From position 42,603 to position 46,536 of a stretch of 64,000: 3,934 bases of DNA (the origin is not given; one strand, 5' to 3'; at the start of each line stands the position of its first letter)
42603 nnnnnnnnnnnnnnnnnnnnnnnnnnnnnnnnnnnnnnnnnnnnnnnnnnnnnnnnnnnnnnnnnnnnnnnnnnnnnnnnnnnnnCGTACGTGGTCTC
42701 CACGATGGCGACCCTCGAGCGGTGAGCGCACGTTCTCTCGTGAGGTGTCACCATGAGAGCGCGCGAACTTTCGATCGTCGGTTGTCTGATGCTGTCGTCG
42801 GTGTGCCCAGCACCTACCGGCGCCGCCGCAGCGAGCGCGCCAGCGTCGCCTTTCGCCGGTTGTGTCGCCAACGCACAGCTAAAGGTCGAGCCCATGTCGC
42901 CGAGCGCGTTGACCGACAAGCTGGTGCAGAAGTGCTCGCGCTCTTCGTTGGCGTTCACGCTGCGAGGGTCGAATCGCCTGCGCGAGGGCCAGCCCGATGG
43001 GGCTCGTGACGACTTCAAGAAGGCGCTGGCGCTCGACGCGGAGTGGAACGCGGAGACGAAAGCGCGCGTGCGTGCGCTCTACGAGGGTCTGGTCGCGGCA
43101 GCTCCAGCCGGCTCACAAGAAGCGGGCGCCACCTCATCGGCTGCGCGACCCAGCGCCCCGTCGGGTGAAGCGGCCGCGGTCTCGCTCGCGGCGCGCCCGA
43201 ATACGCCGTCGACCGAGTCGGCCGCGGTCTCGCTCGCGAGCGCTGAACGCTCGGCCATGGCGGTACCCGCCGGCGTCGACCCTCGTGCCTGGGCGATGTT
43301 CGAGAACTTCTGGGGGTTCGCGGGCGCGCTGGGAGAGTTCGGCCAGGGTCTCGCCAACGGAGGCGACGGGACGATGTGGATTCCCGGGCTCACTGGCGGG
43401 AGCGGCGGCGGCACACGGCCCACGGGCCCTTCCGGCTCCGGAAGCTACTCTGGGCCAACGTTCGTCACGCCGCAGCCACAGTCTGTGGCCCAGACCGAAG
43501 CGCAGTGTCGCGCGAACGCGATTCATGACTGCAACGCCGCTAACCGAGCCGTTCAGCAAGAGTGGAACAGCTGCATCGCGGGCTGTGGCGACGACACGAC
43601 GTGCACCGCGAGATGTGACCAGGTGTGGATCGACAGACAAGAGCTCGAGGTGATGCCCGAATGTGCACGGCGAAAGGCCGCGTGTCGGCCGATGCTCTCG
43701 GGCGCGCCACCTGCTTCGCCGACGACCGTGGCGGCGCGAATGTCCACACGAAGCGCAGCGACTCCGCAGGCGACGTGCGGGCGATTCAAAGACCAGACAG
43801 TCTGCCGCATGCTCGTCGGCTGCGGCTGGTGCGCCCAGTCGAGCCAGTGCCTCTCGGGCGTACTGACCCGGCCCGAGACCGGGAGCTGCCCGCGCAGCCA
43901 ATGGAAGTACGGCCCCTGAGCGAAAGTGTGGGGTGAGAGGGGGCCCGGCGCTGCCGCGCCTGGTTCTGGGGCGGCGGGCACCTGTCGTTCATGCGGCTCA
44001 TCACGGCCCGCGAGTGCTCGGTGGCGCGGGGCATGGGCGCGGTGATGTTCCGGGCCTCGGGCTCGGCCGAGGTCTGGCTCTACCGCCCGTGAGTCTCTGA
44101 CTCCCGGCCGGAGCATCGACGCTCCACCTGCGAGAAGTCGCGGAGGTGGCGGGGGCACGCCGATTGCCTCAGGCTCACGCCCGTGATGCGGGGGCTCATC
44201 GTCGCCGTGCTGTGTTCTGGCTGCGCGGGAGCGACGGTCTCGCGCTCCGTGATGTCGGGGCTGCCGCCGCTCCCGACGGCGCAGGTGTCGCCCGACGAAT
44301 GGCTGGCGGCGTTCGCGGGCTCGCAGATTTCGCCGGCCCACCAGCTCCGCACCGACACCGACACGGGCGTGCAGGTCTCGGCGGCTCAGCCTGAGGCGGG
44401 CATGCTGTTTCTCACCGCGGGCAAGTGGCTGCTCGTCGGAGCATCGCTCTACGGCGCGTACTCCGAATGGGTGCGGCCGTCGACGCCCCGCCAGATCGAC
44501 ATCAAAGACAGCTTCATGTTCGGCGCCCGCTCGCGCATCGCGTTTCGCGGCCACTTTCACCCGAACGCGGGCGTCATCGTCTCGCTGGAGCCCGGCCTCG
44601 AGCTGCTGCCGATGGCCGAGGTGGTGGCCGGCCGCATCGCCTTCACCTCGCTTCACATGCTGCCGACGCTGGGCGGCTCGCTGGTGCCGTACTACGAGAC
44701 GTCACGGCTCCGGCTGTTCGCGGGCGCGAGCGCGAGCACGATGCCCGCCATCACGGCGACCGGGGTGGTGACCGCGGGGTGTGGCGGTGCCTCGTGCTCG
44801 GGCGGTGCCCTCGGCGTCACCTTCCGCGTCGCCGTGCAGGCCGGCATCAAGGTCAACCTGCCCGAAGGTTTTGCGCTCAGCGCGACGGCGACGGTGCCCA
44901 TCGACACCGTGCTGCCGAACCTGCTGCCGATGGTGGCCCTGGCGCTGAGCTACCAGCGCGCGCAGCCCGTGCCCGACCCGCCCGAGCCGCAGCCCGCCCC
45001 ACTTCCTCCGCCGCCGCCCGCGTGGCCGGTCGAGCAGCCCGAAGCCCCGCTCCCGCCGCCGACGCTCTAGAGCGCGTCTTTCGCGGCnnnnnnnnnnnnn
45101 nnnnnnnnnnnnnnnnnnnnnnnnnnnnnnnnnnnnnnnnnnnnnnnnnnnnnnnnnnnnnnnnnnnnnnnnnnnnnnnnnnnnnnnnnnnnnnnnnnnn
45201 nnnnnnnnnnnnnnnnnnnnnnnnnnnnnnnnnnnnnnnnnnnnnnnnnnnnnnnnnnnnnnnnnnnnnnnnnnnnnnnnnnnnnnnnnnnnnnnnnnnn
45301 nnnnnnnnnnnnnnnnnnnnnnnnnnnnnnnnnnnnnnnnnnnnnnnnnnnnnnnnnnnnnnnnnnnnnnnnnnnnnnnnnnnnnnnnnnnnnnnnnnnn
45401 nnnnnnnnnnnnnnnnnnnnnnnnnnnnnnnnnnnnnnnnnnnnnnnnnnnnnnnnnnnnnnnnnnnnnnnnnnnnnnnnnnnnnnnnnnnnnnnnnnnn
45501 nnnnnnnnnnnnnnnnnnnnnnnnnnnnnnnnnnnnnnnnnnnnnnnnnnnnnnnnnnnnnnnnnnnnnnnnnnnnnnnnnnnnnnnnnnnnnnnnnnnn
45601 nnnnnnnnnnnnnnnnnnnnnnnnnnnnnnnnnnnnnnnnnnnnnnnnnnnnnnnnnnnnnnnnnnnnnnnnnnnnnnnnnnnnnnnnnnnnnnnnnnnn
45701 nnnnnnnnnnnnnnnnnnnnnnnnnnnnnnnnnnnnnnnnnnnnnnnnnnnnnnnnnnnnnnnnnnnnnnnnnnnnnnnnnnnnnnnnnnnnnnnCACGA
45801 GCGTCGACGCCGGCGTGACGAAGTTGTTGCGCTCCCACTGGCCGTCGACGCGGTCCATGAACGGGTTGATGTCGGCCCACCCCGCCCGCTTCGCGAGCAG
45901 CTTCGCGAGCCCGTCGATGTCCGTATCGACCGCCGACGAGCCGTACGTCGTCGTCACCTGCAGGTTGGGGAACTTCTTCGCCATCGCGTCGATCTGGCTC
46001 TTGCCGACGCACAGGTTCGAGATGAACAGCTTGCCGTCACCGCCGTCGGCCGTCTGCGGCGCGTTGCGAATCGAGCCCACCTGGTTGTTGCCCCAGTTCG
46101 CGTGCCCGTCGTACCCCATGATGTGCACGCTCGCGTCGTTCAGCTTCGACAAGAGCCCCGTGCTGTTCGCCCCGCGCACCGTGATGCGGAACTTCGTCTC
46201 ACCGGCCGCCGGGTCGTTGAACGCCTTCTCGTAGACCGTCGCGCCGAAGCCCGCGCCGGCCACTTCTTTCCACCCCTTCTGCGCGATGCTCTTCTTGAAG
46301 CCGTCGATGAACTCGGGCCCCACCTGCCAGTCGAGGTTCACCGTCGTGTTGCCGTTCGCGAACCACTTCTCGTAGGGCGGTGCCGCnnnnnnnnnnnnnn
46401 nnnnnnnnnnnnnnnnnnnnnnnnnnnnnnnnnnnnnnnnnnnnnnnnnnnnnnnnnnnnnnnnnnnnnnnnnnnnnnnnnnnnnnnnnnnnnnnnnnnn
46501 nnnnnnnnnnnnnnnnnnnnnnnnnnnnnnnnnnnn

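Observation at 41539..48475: Island of unassignable genes centred on a divergent pair of cytoplasmic cysteine-protease-like proteins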

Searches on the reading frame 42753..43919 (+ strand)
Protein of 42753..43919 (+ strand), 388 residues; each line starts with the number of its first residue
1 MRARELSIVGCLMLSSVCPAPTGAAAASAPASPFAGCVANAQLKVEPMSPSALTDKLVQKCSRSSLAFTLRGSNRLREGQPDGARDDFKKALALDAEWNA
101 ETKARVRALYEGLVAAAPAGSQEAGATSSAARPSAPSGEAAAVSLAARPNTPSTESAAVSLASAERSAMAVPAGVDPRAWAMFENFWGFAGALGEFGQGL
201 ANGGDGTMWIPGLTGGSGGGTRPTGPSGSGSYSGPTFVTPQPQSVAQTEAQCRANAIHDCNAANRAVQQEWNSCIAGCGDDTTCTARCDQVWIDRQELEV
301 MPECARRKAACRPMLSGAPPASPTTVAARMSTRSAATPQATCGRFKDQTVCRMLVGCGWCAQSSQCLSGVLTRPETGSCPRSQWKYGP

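Call 3: search_protein_families(library=pfam, proteins=[window:42753-43919:+], max_evalue=1)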
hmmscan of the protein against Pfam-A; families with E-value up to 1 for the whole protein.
window:42753-43919:+ (388 aa): 4 families
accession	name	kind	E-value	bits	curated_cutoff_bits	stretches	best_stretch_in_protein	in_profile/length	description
PF07719.23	TPR_2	-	0.0084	16.6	27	1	68-95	4-31/34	Tetratricopeptide repeat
PF01437.31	PSI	-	0.05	14.4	23.1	1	341-379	1-39/52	Plexin repeat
PF00515.34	TPR_1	-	0.089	13.1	27.8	1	69-95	5-31/34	Tetratricopeptide repeat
PF08277.18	PAN_3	-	0.48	10.7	21.1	0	260-285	11-36/71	PAN-like domain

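Call 4: search_protein_families(library=ncbifam, proteins=[window:42753-43919:+], max_evalue=1)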
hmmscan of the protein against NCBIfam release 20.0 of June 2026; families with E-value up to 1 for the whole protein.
window:42753-43919:+ (388 aa): 0 families

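Call 5: search_protein_families(library=padloc, proteins=[window:42753-43919:+], max_evalue=1)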
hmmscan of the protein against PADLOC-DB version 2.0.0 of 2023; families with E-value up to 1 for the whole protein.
window:42753-43919:+ (388 aa): 0 families

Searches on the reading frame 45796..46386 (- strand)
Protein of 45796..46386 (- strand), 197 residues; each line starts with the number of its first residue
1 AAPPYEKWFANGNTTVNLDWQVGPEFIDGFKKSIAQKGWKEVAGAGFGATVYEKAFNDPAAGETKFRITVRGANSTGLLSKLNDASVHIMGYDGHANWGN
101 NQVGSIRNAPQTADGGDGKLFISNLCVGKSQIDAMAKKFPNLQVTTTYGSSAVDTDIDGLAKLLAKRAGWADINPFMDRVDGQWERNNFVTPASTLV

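Call 90: search_protein_families(library=pfam, proteins=[window:45796-46386:-], max_evalue=10)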
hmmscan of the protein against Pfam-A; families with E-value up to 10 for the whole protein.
seq(197 aa): 1 family
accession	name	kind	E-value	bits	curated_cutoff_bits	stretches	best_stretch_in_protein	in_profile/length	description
PF16093.10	PAC4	-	0.05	14.1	31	1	134-169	31-68/77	Proteasome assembly chaperone 4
